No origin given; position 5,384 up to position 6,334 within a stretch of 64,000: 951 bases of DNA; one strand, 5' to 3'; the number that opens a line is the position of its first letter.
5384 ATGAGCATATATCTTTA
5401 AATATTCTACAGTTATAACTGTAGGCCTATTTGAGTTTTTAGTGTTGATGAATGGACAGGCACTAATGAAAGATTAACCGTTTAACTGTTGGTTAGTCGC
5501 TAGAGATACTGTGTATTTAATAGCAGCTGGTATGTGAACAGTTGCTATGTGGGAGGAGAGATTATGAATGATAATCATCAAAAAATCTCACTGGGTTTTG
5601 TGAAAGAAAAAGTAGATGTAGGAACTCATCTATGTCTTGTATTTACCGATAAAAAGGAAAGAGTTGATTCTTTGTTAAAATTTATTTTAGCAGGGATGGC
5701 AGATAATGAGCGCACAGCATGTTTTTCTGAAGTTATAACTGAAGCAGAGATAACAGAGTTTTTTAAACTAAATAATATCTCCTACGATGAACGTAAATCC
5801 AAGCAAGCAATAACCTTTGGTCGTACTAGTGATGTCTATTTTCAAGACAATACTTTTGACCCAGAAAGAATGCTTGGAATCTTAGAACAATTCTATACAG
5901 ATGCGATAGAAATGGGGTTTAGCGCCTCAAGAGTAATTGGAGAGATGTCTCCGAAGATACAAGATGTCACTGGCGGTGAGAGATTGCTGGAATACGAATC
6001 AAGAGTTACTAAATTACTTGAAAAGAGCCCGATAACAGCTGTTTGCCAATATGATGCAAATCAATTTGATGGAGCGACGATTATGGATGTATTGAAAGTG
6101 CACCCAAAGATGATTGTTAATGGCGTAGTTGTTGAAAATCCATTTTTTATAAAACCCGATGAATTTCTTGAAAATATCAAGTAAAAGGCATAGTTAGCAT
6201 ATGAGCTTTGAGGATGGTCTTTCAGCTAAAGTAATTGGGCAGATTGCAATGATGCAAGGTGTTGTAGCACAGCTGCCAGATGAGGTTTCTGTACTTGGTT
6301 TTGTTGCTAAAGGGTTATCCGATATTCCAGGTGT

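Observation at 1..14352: Island of four paralogous PAS kinases, two bare receivers, a MEDS-like protein, two orphan PBPs and a receiver-kinase hybrid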

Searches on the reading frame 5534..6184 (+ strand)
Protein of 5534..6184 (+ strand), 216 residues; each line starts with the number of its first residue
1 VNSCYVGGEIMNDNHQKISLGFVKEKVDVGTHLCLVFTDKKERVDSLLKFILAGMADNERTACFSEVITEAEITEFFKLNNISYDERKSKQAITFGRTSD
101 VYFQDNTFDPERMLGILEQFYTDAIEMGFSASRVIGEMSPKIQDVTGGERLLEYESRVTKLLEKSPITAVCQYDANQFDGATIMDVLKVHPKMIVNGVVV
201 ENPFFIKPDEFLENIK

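Call 3: search_protein_families(library=pfam, proteins=[window:5534-6184:+], max_evalue=0.01)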
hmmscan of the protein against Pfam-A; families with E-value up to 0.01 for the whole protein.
window:5534-6184:+ (216 aa): 1 family
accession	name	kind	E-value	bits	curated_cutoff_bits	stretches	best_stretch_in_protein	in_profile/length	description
PF14417.12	MEDS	-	7.4e-38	130.3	29.8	1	31-191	1-161/161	MEDS: MEthanogen/methylotroph, DcmR Sensory domain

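Call 9: find_encoding_contigs(protein=window:5534-6184:+, flank=10000, max_places=6)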
Protein window:5534-6184:+ (216 aa): no gene with exactly this product is on record in the collection.

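Call 10: find_homologous_proteins(query=window:5534-6184:+, max_evalue=0.00001)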
Query window:5534-6184:+ (216 aa): 793 proteins with E <= 0.00001 among 875 candidates; the best 120 are listed.
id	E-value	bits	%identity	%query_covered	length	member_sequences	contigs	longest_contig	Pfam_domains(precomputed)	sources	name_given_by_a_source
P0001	3.2e-131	453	100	95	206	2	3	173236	PF14417.13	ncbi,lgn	-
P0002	2.8e-114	398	88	95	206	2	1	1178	PF14417.13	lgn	-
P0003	2.0e-113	395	86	95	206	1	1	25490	PF14417.13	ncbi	-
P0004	8.2e-106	370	81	94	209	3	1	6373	PF14417.13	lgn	-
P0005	7.1e-99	348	74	95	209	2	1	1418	PF14417.13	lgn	-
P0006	1.0e-84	302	64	95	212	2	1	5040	PF14417.13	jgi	jgi:hypothetical protein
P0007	9.1e-84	298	64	94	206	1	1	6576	PF14417.13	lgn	-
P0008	1.8e-83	297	65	95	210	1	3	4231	PF14417.13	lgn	-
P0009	2.1e-82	294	64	94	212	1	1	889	PF14417.13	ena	-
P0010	3.4e-82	293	63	94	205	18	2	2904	PF14417.13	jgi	jgi:hypothetical protein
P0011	3.5e-82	293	66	92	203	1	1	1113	PF14417.13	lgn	-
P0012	1.1e-81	292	61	95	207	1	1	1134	PF14417.13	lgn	-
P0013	1.3e-81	291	65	92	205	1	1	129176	PF14417.13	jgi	-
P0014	2.6e-81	290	63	94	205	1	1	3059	PF14417.13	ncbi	-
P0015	3.1e-81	290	61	95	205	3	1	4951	PF14417.13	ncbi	-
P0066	3.2e-76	274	57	95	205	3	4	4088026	PF14417.13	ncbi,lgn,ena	ncbi:MAG: MEDS domain-containing protein [Candidatus Sedimenticola sp. 6PFRAG7]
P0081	2.6e-74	268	56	95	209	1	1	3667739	PF14417.13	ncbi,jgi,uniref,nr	ncbi:hypothetical protein EW093_04845 [Thiospirochaeta perfilievii]|uniref:MEDS domain-containing pr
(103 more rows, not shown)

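Call 11: find_encoding_contigs(protein=P0001, flank=10000, max_places=3)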
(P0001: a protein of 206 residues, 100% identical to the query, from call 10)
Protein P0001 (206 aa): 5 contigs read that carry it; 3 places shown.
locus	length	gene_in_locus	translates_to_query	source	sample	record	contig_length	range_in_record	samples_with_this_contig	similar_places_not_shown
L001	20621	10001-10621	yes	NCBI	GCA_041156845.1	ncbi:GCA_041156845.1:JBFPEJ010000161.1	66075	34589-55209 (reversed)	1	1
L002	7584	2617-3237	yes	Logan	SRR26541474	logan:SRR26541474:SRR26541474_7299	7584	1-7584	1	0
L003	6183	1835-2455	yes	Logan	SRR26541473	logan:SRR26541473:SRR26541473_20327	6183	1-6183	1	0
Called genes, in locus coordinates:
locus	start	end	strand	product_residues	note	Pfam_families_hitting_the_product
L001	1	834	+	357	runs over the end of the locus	PF00871:Acetate_kinase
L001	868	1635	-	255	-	PF00753:Lactamase_B, PF16123:HAGH_C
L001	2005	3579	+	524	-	PF00072:Response_reg, PF11849:DUF3369, PF13487:HD_5, PF01966:HD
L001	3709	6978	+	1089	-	PF08269:dCache_2, PF17200:sCache_2, PF17201:Cache_3-Cache_2, PF00989:PAS, PF08447:PAS_3, PF08448:PAS_4, PF13426:PAS_9, PF08447:PAS_3, +6 more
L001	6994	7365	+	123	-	PF00072:Response_reg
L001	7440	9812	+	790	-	PF17149:CHASE5 (faint), PF00512:HisKA (faint), PF00672:HAMP (weak), PF08447:PAS_3, PF13426:PAS_9, PF00989:PAS (weak), PF08448:PAS_4 (weak), PF02518:HATPase_c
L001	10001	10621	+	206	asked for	PF14417:MEDS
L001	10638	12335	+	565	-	PF00989:PAS (weak), PF00512:HisKA (weak), PF02518:HATPase_c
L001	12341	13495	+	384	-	PF13433:Peripla_BP_5, PF13458:Peripla_BP_6, PF01094:ANF_receptor, PF13407:Peripla_BP_4 (weak)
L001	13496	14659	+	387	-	PF13433:Peripla_BP_5, PF13458:Peripla_BP_6, PF01094:ANF_receptor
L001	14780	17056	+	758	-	-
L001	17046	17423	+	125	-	PF00072:Response_reg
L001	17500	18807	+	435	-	PF00072:Response_reg, PF02518:HATPase_c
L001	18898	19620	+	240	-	PF13489:Methyltransf_23 (weak), PF08241:Methyltransf_11, PF13847:Methyltransf_31 (weak)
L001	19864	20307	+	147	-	PF00075:RNase_H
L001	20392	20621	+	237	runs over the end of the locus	PF00929:RNase_T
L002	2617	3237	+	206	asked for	PF14417:MEDS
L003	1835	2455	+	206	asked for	PF14417:MEDS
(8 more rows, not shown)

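Call 12: find_encoding_contigs(protein=P0081, flank=10000, max_places=2)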
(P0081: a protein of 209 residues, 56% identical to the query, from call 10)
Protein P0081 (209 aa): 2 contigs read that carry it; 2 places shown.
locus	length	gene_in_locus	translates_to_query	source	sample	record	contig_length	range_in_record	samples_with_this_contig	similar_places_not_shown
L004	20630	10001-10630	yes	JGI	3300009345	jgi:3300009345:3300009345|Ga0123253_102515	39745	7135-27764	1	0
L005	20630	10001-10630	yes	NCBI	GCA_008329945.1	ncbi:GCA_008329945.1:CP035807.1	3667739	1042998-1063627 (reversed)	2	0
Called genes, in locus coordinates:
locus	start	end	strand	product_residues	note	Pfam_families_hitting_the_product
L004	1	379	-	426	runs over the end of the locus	PF06689:zf-C4_ClpX, PF00493:MCM (weak), PF05496:RuvB_N (weak), PF07724:AAA_2, PF13173:AAA_14 (weak), PF13401:AAA_22 (weak), PF00004:AAA, PF10431:ClpB_D2-small, +3 more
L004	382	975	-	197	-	PF00574:CLP_protease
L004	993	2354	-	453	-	PF05697:Trigger_N, PF05698:Trigger_C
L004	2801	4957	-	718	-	PF05496:RuvB_N, PF00004:AAA, PF07728:AAA_5 (weak), PF13173:AAA_14 (weak), PF16193:AAA_assoc_2, PF12002:MgsA_C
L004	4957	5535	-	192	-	PF20362:DUF6657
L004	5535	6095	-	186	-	PF01812:5-FTHF_cyc-lig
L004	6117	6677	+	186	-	PF01227:GTP_cyclohydroI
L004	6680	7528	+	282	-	PF00809:Pterin_bind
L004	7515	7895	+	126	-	PF02152:FolB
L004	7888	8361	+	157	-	PF01288:HPPK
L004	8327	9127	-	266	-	-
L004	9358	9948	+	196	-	PF03975:CheD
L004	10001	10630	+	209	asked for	PF14417:MEDS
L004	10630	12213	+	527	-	PF00989:PAS (weak), PF08448:PAS_4, PF00512:HisKA (faint), PF02518:HATPase_c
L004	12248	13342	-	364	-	PF04231:Endonuclease_1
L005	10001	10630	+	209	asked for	PF14417:MEDS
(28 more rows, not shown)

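Call 13: find_encoding_contigs(protein=P0066, flank=10000, max_places=2)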
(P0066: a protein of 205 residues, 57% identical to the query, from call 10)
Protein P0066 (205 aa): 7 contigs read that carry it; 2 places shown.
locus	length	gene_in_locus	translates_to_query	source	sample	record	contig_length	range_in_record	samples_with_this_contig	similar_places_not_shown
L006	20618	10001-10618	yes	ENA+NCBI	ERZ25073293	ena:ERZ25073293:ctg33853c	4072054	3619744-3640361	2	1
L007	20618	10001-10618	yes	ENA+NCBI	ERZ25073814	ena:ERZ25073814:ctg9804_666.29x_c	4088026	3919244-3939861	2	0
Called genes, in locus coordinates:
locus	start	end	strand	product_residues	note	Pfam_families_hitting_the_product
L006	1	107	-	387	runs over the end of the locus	-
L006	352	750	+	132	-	PF13098:Thioredoxin_2, PF00085:Thioredoxin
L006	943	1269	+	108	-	-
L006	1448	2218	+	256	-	-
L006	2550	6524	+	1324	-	PF07494:Reg_prop (faint), PF08450:SGL (faint), PF24684:Vgb_lyase (faint), PF07495:Y_Y_Y, PF00512:HisKA, PF02518:HATPase_c, PF00072:Response_reg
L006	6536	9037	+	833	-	PF10114:PocR, PF00512:HisKA, PF02518:HATPase_c, PF00072:Response_reg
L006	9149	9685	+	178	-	-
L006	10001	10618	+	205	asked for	PF14417:MEDS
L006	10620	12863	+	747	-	PF13188:PAS_8 (weak), PF13426:PAS_9 (weak), PF00512:HisKA, PF02518:HATPase_c, PF00072:Response_reg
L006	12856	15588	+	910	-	PF00672:HAMP (faint), PF00512:HisKA, PF02518:HATPase_c, PF00072:Response_reg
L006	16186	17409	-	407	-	PF13482:RNase_H_2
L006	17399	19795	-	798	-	PF00270:DEAD, PF04851:ResIII (weak), PF00271:Helicase_C, PF22982:WHD_HRQ1, PF09369:MZB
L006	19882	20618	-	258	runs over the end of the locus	PF02540:NAD_synthase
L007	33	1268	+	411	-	PF14690:Zn_ribbon_ISL3, PF13542:HTH_Tnp_ISL3, PF01610:DDE_Tnp_ISL3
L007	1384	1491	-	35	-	-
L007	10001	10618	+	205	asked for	PF14417:MEDS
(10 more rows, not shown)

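Call 17: find_related_loci(query=A1, collection=genome_contigs, flank=10000)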
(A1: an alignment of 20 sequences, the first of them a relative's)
Query A1 (206 aa) in genome_contigs; peptide patterns used: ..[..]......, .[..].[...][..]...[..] (x = any residue, [..] = any of these).
209 stretches matched a pattern; 175 encode a relative of the query (tblastn E <= 1e-3); the best 80 are kept; 80 distinct loci.
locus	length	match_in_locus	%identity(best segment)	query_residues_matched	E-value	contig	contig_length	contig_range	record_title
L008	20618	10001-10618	86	1-206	1e-121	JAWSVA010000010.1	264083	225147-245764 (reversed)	MAG: Gammaproteobacteria bacterium isolate BHT14_PHBH_gam1 E6PHBHT2_contig_21, whole genome shotgun sequence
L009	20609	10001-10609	63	1-203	1e-88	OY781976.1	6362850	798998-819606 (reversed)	MAG: uncultured Desulforhopalus sp. isolate bb11d97f-aff7-40c5-8ccb-5babbf234ee9 genome assembly, chromosome: 1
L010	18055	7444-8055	62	1-204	8e-88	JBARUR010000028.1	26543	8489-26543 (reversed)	MAG: Desulforhopalus sp. isolate MFD12129_ilm_asm_bin8 k127_34035, whole genome shotgun sequence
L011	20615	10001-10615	60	1-205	1e-86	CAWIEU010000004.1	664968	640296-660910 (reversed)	MAG: uncultured delta proteobacterium isolate MFD01721.bin.2.25 genome assembly, contig: contig_22053, whole genome shot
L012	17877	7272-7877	62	1-202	2e-86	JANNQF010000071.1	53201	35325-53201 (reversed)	MAG: Deltaproteobacteria bacterium isolate SOY_31_metabat_54 SOY_31_k141_2524416, whole genome shotgun sequence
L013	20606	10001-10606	61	1-202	5e-86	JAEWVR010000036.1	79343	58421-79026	MAG: Fibrobacteres bacterium isolate OH_SDB_7 k127_394105, whole genome shotgun sequence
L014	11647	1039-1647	62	1-203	3e-86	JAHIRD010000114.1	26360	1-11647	MAG: Proteobacteria bacterium isolate MM_PC_MetaG.mb.113 MM_PC_MetaG.mb.113_k141_1186677, whole genome shotgun sequence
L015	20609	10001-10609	60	1-203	6e-86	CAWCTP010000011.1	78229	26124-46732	MAG: uncultured delta proteobacterium isolate MFD05442.bin.2.256 genome assembly, contig: contig_37155, whole genome sho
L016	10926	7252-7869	61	1-206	1e-85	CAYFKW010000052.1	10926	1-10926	MAG TPA_asm: uncultured Desulfobacula sp. isolate ERP019367_co2_15 genome assembly, contig: NODE_3765_length_10926_cov_3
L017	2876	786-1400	60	1-205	1e-86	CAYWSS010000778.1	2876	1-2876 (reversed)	MAG TPA_asm: uncultured Caldilineaceae bacterium isolate binchicken_co275_173 genome assembly, contig: NODE_80564_length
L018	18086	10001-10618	61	1-206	7e-85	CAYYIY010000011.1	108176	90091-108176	MAG TPA_asm: uncultured bacterium isolate binchicken_co135_188 genome assembly, contig: NODE_420_length_108176_cov_3.738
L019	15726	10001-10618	57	1-206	7e-85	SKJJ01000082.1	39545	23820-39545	MAG: Chitinispirillum sp. isolate CSBr16_98 CSBr16-383, whole genome shotgun sequence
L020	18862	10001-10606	61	1-202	1e-84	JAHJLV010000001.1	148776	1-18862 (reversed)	MAG: Proteobacteria bacterium isolate Old_saline.mb.16 Old_saline.mb.16_k141_2572, whole genome shotgun sequence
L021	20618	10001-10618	60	1-206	2e-84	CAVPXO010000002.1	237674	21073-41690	MAG: uncultured delta proteobacterium isolate MFD01721.bin.1.130 genome assembly, contig: contig_14704, whole genome sho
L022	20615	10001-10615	57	1-205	1e-83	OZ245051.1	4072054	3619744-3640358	MAG: Sedimenticolaceae bacterium isolate 9f9d7339-0042-4cb7-a141-f72079882acd genome assembly, chromosome: 1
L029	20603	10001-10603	57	6-206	2e-80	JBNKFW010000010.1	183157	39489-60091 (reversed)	MAG: Opitutaceae bacterium isolate E1E2.bin.44.strict NODE_10_length_183157_cov_15.394407, whole genome shotgun sequence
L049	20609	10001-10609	52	1-203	1e-73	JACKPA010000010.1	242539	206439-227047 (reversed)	MAG: Leptospiraceae bacterium isolate HK-STAS-SPIR-3 HK-STAS-SPIR-3_10, whole genome shotgun sequence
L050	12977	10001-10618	50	1-206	1e-73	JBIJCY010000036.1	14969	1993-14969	MAG: Rhodocyclaceae bacterium isolate ME2006-08-22D15_3300044611_group2_bin128 Rohwer_bin2355_scaffold_3971_c1, whole ge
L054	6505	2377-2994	51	1-206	4e-73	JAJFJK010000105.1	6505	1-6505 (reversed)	MAG: Nitrosomonas sp. isolate OFTM255 OFTM255_104, whole genome shotgun sequence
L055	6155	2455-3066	53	1-204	5e-73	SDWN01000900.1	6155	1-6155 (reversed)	MAG: Neptunomonas sp. isolate MAG-BB-4 scaffold_1288, whole genome shotgun sequence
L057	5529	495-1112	49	1-206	1e-72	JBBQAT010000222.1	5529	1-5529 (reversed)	MAG: Burkholderiales bacterium isolate Co_metawrap_1439 Cmw_1439_k141_29611088_length_5529_cov_11.9918, whole genome sho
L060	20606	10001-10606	51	1-202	6e-72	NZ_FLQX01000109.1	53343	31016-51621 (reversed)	Candidatus Accumulibacter aalborgensis isolate 3, whole genome shotgun sequence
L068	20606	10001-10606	49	1-202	1e-70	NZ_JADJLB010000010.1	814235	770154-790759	MAG: Propionivibrio sp. isolate EsbE_18-Q3-R3-47_MAXAC.131 tig00174968-10-8146040, whole genome shotgun sequence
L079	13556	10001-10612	46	1-204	1e-67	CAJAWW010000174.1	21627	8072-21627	MAG: uncultured beta proteobacterium isolate Loc090519-6m_bin-0156 genome assembly, contig: bin-0156:174/332, whole geno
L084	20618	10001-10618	46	1-206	1e-66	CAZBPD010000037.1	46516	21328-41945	MAG TPA_asm: uncultured Terracidiphilus sp. isolate binchicken_co3_422 genome assembly, contig: NODE_2251_length_46516_c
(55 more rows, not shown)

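Call 24: search_protein_families(library=pfam, proteins=[L050:10560-12752:+, L055:3085-5361:+, L057:1133-3622:+, L060:10612-12783:+, L068:10615-12717:+, L079:10640-13486:+, L084:10635-11696:+, L054:2936-5965:+, L049:10627-13383:+, L029:10608-12212:+], max_evalue=0.001)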
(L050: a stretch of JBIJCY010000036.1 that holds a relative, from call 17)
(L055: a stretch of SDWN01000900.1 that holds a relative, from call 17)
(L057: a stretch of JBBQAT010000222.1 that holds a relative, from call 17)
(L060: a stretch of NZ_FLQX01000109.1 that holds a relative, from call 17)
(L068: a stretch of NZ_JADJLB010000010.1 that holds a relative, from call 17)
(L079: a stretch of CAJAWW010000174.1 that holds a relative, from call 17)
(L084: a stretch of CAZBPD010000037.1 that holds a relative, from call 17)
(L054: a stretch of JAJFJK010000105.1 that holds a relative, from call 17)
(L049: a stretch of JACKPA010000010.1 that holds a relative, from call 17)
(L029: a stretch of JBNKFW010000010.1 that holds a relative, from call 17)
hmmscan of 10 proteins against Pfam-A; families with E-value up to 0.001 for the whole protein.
L050:10560-12752:+ (730 aa): 4 families
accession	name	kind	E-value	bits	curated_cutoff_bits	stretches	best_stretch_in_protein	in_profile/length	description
PF00563.25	EAL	-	3.2e-74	249.7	31.3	1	481-716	2-236/236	EAL domain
PF00990.26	GGDEF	-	5.2e-45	153.5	23.8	1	291-460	1-160/161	Diguanylate cyclase, GGDEF domain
PF08447.18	PAS_3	-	8.9e-23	80.8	25.6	1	187-274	4-89/89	PAS fold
PF08448.16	PAS_4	-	0.00013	22.6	23.1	1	189-281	22-109/110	PAS fold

L055:3085-5361:+ (758 aa): 7 families
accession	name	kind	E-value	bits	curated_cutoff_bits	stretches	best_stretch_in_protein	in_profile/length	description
PF00563.25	EAL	-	8.8e-74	248.3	31.3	1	464-698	3-236/236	EAL domain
PF00990.26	GGDEF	-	2.4e-47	161.1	23.8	1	281-442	1-160/161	Diguanylate cyclase, GGDEF domain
PF13426.13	PAS_9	-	8e-10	39.4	27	1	163-269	2-103/103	PAS domain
PF08448.16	PAS_4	-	2.6e-06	28.1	23.1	1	160-271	2-109/110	PAS fold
PF08447.18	PAS_3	-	6.5e-06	26.8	25.6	1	178-261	4-86/89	PAS fold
PF00989.32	PAS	-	1.3e-05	25.6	22.6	1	157-267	5-113/113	PAS fold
PF24820.1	Diguanyl_cycl_sensor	-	0.00024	21.5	28.1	0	161-236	5-80/109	Diguanylate cyclase-like sensor domain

L057:1133-3622:+ (829 aa): 6 families
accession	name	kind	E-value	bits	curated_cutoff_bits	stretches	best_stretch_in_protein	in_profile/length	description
PF00563.25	EAL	-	7e-68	228.9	31.3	1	454-688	3-236/236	EAL domain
PF00990.26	GGDEF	-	1.3e-46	158.7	23.8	1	275-433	1-161/161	Diguanylate cyclase, GGDEF domain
PF08448.16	PAS_4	-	4.8e-15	56.2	23.1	1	157-265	3-109/110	PAS fold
PF13682.11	CZB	-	2.7e-10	40.9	29.4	1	727-789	1-62/64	Chemoreceptor zinc-binding domain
PF13426.13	PAS_9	-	1.6e-08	35.2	27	1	159-263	1-103/103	PAS domain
PF00989.32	PAS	-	1.1e-06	29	22.6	1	156-261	8-113/113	PAS fold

L060:10612-12783:+ (723 aa): 8 families
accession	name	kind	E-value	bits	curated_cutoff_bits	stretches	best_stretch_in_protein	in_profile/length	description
PF00563.25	EAL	-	3e-73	246.5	31.3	1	454-689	2-236/236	EAL domain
PF00990.26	GGDEF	-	2.9e-46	157.6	23.8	1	272-433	1-160/161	Diguanylate cyclase, GGDEF domain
PF08448.16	PAS_4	-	2.5e-08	34.6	23.1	1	150-262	1-109/110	PAS fold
PF00989.32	PAS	-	8.8e-06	26.1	22.6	1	148-258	5-113/113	PAS fold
PF13426.13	PAS_9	-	5.9e-05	23.7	27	1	156-260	5-103/103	PAS domain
PF24820.1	Diguanyl_cycl_sensor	-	6.2e-05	23.3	28.1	1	158-193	10-45/109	Diguanylate cyclase-like sensor domain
PF08447.18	PAS_3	-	0.00012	22.7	25.6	1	169-250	4-84/89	PAS fold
PF13188.13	PAS_8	-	0.00082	19.6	21.8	0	150-198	7-55/65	PAS domain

L068:10615-12717:+ (700 aa): 8 families
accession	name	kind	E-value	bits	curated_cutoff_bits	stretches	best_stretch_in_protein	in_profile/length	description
PF00563.25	EAL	-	8.3e-72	241.8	31.3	1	452-687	2-236/236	EAL domain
PF00990.26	GGDEF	-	1.6e-49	168.2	23.8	1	270-432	1-161/161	Diguanylate cyclase, GGDEF domain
PF08448.16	PAS_4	-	3.3e-12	47.1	23.1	1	152-260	5-109/110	PAS fold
PF24820.1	Diguanyl_cycl_sensor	-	4.4e-08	33.5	28.1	1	156-233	10-80/109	Diguanylate cyclase-like sensor domain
PF13426.13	PAS_9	-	4.8e-07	30.4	27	1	154-258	5-103/103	PAS domain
PF00989.32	PAS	-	1.1e-06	29.1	22.6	1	149-255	8-112/113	PAS fold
PF08447.18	PAS_3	-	0.00012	22.7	25.6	1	167-248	4-84/89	PAS fold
PF13188.13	PAS_8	-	0.00053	20.2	21.8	0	151-201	10-58/65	PAS domain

L079:10640-13486:+ (948 aa): 9 families
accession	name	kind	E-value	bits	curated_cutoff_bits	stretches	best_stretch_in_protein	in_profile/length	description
PF00563.25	EAL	-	1e-71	241.5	31.3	1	697-931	3-236/236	EAL domain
PF00990.26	GGDEF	-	1.9e-45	155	23.8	1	506-675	1-160/161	Diguanylate cyclase, GGDEF domain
PF13426.13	PAS_9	-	4.5e-33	114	27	3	142-246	5-103/103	PAS domain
PF08448.16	PAS_4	-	3.5e-25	88.8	23.1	2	140-248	5-109/110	PAS fold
PF00989.32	PAS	-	3e-22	79.2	22.6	2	260-354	2-102/113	PAS fold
PF13188.13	PAS_8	-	3.8e-19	68.3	21.8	2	379-423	2-49/65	PAS domain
PF08447.18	PAS_3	-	4.7e-11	43.2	25.6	1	155-238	4-86/89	PAS fold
PF24820.1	Diguanyl_cycl_sensor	-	1.4e-09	38.3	28.1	1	144-218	10-77/109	Diguanylate cyclase-like sensor domain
PF12860.13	PAS_7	-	4.2e-05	24.1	27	0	391-498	8-113/115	PAS fold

L084:10635-11696:+ (353 aa): 2 families
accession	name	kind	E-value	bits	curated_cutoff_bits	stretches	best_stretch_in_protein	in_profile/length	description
PF13487.12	HD_5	-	1.2e-34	119.9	27.2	1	186-329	33-170/170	HD domain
PF01966.28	HD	-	3.1e-16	60.2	22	1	160-297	2-115/116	HD domain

L054:2936-5965:+ (1009 aa): 7 families
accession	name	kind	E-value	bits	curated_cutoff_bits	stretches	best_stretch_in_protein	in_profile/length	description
PF02518.31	HATPase_c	-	4.3e-28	98.4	26.4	1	658-770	2-109/111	Histidine kinase-, DNA gyrase B-, and HSP90-like ATPase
PF00072.30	Response_reg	-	3.6e-22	79.1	30.2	1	801-909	1-107/111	Response regulator receiver domain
PF00512.31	HisKA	-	6.9e-22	77.7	26.9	1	545-610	2-66/66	His Kinase A (phospho-acceptor) domain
PF13426.13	PAS_9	-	3.5e-11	43.7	27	1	233-337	5-102/103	PAS domain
PF00989.32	PAS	-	2.5e-10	40.8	22.6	1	219-336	1-113/113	PAS fold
PF23198.2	PDE8A_N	-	2.2e-07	31.3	29.6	1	821-892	33-105/147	PDE8A-like, N-terminal domain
PF13188.13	PAS_8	-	8.3e-07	29.1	21.8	0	219-268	1-50/65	PAS domain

L049:10627-13383:+ (918 aa): 6 families
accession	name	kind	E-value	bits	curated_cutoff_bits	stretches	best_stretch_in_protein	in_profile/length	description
PF02518.31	HATPase_c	-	4.3e-28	98.4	26.4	1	552-665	2-108/111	Histidine kinase-, DNA gyrase B-, and HSP90-like ATPase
PF00512.31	HisKA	-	1.1e-22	80.3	26.9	1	439-503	1-65/66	His Kinase A (phospho-acceptor) domain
PF00072.30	Response_reg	-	2.6e-21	76.3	30.2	1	694-802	1-107/111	Response regulator receiver domain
PF08448.16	PAS_4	-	4.6e-15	56.3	23.1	1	177-281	8-108/110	PAS fold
PF13426.13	PAS_9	-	1.5e-10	41.7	27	1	179-280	6-103/103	PAS domain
PF00989.32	PAS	-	8.2e-08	32.7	22.6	1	166-277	3-112/113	PAS fold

L029:10608-12212:+ (534 aa): 3 families
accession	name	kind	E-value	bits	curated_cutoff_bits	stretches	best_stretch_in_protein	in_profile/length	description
PF00072.30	Response_reg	-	4.7e-25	88.3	30.2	1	416-526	1-110/111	Response regulator receiver domain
PF02518.31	HATPase_c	-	1.1e-24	87.4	26.4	1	282-389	2-108/111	Histidine kinase-, DNA gyrase B-, and HSP90-like ATPase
PF00512.31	HisKA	-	2e-21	76.3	26.9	1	168-232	2-65/66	His Kinase A (phospho-acceptor) domain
